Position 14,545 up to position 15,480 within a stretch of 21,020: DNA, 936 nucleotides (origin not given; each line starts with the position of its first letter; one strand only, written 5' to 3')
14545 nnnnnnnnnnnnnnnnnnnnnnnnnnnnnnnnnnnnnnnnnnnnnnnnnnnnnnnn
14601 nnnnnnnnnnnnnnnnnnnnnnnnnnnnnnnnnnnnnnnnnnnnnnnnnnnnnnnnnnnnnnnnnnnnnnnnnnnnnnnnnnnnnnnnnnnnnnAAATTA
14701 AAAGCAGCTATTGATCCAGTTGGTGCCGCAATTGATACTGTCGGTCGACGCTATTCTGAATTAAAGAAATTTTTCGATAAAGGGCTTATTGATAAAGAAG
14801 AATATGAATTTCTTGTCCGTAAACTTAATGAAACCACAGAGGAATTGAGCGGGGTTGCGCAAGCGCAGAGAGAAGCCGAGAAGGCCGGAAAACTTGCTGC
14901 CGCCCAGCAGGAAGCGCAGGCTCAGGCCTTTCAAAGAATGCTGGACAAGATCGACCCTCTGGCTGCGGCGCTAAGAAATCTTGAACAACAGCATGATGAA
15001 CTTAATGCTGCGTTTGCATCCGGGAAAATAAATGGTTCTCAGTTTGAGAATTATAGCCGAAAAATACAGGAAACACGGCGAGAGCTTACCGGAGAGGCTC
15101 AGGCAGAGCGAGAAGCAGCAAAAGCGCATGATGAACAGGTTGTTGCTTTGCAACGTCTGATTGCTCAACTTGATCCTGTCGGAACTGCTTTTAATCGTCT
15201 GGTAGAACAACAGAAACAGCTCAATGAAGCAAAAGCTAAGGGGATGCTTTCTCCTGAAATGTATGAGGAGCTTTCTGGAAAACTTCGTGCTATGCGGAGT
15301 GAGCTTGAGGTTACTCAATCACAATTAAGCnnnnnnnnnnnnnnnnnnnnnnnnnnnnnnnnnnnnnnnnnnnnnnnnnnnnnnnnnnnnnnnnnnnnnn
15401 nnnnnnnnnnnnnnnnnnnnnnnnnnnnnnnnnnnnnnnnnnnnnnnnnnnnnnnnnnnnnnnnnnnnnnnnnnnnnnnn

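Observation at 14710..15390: Three tandem repeats of ~75-80 residues at the N-terminus of the tape measure protein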

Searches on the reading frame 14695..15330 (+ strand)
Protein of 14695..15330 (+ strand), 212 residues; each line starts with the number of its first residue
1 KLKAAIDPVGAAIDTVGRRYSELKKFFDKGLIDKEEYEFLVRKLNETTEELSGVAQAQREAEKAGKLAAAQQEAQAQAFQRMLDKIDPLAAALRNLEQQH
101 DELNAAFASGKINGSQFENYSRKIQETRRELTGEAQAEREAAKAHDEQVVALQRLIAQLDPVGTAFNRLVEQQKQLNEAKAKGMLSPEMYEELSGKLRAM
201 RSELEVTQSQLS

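Call 45: search_dna_similar(query=window:14695-15330:+, collection=phages, mode=protein, max_rows=60, rows=spread, max_evalue=0.001)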
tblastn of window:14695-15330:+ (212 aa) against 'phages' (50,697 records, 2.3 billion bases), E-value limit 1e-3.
Records with a match: 21; places in all: 22; records where one place covers at least 80% of the query: 18.
Best place of each record, by identity: >=99% 2; 95-99% 8; 60-80% 3; <60% 8.
By first word of the organism name: Escherichia 11; Klebsiella 7; Salmonella 1; Flyfo 1; Erwinia 1.
By host as written in the record: Escherichia coli 11; Salmonella sp. S7 1; Klebsiella pneumoniae ST405-OXA48 1; Klebsiella pneumoniae 1; Klebsiella pneumoniae ST16-OXA48 1; Pteropus tonganus 1; Klebsiella pneumoniae KH43 1; Erwinia iniecta 1; and 3 more.
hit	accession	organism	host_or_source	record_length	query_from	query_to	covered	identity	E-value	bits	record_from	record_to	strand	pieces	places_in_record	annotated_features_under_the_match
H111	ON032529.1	Salmonella phage SPF_0923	Salmonella sp. S7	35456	1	212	100%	100.0%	6e-120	379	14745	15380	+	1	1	tail length tape-measure protein 1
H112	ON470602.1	Escherichia phage vB_EcoS-885R8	Escherichia coli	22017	1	212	100%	99.1%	4e-118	374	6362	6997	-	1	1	tail length tape-measure protein H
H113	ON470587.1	Escherichia phage vB_EcoS-611R4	Escherichia coli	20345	1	212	100%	98.6%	2e-117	372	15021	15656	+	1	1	tail length tape-measure protein H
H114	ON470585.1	Escherichia phage vB_EcoS-689R7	Escherichia coli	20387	1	212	100%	98.6%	2e-117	372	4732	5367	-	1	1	tail length tape-measure protein H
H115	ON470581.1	Escherichia phage vB_EcoS-606R9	Escherichia coli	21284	1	212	100%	98.6%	2e-117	372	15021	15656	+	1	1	tail length tape-measure protein H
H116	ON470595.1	Escherichia phage vB_EcoS-683R6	Escherichia coli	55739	1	212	100%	98.6%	2e-117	372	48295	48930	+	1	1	tail length tape-measure protein H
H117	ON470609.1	Escherichia phage vB_EcoS-473R12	Escherichia coli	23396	1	212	100%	98.1%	9e-118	373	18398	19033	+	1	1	tail length tape-measure protein H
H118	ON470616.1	Escherichia phage vB_EcoS-673R7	Escherichia coli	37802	1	212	100%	98.1%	9e-118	373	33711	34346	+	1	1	tail length tape-measure protein H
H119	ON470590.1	Escherichia phage vB_EcoS-613R10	Escherichia coli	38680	1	212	100%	98.1%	9e-118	373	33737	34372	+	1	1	tail length tape-measure protein H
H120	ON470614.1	Escherichia phage vB_EcoS-666R9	Escherichia coli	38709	1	212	100%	98.1%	9e-118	373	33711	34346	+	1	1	tail length tape-measure protein H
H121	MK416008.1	Klebsiella phage ST405-OXA48phi1.3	Klebsiella pneumoniae ST405-OXA48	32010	1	211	100%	74.4%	8e-82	270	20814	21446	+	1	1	tail tape measure protein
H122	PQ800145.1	Klebsiella phage Kpn_R1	Klebsiella pneumoniae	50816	1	211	100%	74.4%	1e-81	270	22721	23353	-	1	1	record has no annotation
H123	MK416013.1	Klebsiella phage ST16-OXA48phi5.1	Klebsiella pneumoniae ST16-OXA48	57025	1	211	100%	73.5%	2e-77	258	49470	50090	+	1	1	tail tape measure protein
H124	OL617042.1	Flyfo siphovirus Tbat2_3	Pteropus tonganus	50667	1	211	100%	45.8%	3e-31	232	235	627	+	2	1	tail length tape measure protein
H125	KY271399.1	Klebsiella phage 5 LV-2017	Klebsiella pneumoniae KH43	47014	1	197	93%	40.2%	7e-29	118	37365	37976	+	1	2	tail length tape measure protein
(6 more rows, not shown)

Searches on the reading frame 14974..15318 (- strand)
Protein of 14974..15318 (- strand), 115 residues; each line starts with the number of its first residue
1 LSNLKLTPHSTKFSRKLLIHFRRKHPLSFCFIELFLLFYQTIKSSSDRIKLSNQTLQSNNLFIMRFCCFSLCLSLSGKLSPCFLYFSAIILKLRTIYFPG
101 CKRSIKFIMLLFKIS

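Call 76: search_protein_families(proteins=[window:14974-15318:-], library=phrogs, max_evalue=0.01)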
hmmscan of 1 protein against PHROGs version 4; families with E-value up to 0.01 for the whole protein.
window:14974-15318:- (115 aa): 0 families
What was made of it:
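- Tried and rejected: The reverse-strand ORF 14971-15318 has no PHROG match and is taken as spurious (call 76).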
